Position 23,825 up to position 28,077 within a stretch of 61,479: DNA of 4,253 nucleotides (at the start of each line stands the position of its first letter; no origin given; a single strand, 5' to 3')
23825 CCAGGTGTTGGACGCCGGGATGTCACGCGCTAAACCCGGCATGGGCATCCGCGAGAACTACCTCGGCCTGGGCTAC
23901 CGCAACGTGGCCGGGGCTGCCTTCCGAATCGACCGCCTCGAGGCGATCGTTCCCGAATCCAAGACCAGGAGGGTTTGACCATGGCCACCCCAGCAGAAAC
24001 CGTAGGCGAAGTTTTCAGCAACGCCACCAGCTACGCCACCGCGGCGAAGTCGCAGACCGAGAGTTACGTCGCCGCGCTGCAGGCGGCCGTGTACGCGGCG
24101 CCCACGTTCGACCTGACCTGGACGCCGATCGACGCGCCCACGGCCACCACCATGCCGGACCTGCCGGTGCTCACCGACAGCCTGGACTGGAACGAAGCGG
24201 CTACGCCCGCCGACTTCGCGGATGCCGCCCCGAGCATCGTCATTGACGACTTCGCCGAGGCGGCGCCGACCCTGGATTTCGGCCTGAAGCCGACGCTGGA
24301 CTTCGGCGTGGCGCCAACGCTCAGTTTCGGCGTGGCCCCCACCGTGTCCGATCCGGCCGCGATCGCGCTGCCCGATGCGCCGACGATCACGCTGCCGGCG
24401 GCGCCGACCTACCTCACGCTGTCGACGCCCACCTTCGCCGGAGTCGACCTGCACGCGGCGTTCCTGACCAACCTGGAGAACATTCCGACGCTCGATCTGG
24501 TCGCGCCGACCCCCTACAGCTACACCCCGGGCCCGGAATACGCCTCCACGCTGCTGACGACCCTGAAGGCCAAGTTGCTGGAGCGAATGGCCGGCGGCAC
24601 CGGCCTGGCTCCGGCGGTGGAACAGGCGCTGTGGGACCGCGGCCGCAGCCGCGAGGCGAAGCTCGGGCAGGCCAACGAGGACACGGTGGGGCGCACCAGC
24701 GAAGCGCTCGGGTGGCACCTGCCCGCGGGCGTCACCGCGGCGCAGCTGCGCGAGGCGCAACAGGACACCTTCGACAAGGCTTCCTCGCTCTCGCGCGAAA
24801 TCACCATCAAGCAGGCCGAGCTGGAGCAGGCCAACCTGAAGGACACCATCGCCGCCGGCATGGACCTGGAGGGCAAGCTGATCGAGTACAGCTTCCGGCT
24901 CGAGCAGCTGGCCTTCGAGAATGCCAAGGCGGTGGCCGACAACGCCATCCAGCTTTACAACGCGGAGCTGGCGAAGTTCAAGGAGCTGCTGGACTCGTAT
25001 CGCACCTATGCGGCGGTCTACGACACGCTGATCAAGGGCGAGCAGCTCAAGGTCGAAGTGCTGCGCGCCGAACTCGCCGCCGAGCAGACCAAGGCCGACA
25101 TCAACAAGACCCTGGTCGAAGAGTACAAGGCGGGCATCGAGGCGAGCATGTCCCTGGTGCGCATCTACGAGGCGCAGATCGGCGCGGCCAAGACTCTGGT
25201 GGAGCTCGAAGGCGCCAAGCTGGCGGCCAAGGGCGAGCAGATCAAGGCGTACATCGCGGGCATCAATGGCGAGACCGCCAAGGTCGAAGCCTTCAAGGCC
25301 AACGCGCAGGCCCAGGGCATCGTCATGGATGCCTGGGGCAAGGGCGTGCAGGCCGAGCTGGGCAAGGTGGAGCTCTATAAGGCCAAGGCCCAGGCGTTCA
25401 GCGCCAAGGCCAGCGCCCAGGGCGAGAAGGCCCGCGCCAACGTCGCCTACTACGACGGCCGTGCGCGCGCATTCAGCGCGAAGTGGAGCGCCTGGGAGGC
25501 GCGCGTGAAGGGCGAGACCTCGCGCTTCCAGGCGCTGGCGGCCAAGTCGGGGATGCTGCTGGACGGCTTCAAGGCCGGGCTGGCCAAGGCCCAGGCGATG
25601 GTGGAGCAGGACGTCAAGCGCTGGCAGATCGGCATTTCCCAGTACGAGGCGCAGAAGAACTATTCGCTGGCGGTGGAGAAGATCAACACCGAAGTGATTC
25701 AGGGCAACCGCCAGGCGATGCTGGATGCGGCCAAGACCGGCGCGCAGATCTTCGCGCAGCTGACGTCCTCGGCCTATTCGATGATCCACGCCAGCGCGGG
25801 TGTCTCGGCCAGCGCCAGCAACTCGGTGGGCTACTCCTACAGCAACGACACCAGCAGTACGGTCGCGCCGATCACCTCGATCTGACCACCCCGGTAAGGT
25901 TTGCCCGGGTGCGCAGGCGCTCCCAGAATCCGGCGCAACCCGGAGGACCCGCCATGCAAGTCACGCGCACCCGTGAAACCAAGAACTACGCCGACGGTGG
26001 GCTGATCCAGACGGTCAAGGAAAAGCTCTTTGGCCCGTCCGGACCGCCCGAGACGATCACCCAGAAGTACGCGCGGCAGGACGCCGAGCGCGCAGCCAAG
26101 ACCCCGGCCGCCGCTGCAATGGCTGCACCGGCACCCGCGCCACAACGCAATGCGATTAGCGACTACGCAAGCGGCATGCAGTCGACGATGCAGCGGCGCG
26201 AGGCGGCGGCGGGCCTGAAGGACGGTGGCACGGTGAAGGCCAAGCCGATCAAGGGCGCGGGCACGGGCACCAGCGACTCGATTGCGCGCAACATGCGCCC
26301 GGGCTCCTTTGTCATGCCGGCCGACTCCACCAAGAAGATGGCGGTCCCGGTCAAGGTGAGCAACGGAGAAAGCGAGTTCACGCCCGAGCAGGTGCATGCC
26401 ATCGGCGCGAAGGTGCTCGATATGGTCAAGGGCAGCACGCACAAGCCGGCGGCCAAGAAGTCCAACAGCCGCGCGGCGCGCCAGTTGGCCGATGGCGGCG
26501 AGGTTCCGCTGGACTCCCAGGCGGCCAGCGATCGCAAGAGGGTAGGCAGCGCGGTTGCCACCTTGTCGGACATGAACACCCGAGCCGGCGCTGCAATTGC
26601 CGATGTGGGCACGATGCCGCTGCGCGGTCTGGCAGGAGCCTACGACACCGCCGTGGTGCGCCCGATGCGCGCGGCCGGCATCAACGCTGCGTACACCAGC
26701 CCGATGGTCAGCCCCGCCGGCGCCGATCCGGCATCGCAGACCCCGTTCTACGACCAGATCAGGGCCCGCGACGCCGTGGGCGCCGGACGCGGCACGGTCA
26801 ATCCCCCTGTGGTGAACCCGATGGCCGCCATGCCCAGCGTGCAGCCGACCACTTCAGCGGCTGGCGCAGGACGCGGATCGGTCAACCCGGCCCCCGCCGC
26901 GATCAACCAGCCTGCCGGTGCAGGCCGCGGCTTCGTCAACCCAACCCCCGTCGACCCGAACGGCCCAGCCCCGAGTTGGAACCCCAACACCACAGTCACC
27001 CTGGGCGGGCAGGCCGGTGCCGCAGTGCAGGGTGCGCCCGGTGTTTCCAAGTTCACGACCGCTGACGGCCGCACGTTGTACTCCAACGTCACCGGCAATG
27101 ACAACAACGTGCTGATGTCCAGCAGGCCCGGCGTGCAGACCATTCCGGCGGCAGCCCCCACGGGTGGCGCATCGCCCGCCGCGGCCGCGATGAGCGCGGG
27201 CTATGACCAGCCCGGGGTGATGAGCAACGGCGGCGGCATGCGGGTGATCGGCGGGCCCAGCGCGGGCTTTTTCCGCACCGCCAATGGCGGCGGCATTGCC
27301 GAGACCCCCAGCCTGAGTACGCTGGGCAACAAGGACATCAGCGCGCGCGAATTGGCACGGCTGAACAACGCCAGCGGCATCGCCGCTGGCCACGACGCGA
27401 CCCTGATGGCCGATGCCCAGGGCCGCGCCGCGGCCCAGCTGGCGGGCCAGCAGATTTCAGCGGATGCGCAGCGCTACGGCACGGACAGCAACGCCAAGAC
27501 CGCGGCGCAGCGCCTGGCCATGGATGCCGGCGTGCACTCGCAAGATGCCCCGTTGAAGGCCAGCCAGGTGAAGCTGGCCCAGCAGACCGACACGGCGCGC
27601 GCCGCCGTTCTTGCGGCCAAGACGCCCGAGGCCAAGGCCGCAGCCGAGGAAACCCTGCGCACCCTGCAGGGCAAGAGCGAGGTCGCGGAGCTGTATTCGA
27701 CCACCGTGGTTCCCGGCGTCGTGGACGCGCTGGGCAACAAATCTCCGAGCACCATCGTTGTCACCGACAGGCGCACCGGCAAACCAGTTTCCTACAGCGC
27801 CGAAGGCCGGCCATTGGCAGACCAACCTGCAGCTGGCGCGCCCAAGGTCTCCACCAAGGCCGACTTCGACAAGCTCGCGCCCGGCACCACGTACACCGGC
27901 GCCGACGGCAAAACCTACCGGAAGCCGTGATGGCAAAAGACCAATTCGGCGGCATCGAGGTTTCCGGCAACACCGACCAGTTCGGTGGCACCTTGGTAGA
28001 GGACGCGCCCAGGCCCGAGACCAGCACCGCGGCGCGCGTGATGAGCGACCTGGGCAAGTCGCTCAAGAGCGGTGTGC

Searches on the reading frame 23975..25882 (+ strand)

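Call 58: search_protein_families(library=phrogs, proteins=[window:23975-25882:+], max_evalue=0.00001)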
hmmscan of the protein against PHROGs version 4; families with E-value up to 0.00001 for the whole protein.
window:23975-25882:+ (636 aa): 1 family
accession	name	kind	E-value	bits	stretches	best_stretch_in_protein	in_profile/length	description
phrog_10969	-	unknown function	3.5e-110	370.2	1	24-628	25-626/632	-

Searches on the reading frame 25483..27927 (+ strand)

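Call 58: search_protein_families(library=phrogs, proteins=[window:25483-27927:+], max_evalue=0.00001)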
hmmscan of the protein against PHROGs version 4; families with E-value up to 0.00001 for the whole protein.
window:25483-27927:+ (815 aa): 1 family
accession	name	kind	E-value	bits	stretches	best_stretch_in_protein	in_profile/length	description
phrog_11341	-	unknown function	2.4e-12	47.5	1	246-676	13-325/678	-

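Call 103: search_protein_families(library=pfam, proteins=[window:25483-27927:+], max_evalue=0.001)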
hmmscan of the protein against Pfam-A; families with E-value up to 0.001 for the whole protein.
window:25483-27927:+ (815 aa): 0 families
